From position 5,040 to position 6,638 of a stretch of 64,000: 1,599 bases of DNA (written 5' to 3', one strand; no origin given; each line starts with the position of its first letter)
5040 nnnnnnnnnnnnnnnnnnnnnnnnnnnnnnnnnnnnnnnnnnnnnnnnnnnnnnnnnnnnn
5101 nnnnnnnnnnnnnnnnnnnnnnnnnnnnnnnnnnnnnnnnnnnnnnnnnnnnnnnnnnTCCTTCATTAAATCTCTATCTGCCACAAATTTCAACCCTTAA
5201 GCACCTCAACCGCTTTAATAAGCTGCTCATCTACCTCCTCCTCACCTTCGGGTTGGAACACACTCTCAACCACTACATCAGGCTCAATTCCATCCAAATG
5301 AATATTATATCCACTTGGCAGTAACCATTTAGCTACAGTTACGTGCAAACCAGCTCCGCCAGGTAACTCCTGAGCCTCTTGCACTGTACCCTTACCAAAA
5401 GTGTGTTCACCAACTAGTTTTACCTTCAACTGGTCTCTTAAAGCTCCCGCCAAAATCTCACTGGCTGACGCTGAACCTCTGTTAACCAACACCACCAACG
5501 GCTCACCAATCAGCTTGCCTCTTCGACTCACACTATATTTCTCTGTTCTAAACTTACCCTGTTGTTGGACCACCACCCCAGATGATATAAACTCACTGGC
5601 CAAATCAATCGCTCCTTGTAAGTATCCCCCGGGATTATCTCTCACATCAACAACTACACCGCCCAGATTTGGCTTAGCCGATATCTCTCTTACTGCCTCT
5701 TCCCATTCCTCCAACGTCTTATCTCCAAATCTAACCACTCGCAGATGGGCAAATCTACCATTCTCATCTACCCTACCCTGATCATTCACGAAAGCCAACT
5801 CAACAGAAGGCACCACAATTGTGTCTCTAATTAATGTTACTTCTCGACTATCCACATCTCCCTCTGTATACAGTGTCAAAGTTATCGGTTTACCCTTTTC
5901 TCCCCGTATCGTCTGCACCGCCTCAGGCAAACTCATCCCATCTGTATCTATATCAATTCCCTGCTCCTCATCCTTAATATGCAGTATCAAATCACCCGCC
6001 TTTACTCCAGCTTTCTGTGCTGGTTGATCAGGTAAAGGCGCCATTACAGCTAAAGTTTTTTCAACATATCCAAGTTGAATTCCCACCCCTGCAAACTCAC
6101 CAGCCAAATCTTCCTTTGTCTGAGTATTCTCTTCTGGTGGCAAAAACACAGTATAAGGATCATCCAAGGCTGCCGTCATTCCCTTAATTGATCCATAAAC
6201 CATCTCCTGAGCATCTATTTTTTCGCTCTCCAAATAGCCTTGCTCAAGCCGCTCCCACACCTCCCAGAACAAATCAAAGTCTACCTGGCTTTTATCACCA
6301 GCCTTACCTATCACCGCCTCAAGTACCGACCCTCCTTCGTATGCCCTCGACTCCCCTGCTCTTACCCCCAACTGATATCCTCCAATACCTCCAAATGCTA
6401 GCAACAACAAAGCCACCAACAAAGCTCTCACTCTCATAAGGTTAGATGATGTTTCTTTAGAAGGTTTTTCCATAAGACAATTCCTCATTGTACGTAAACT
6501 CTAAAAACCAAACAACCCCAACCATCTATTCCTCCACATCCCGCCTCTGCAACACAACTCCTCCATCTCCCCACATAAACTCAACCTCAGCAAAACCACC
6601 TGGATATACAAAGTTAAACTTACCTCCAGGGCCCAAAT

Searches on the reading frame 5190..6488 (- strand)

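Call 71: search_protein_families(library=pfam, proteins=[window:5190-6488:-], max_evalue=0.01)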
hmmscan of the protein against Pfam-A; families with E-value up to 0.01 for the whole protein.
window:5190-6488:- (432 aa): 5 families
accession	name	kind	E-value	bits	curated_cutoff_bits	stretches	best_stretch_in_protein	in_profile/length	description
PF03572.23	Peptidase_S41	-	4e-46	157.1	24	1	247-407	3-165/165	Peptidase family S41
PF17820.7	PDZ_6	-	1.5e-06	28.3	27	1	148-206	2-52/54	PDZ domain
PF22694.1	CtpB_N-like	-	3.5e-06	27.8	27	1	70-116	37-81/85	Activating protease CtpB N-terminal domain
PF13180.12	PDZ_2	-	4.2e-06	27.4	27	1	135-219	3-80/80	PDZ domain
PF00595.29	PDZ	-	3e-05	24.7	23.2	1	130-206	9-80/81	PDZ domain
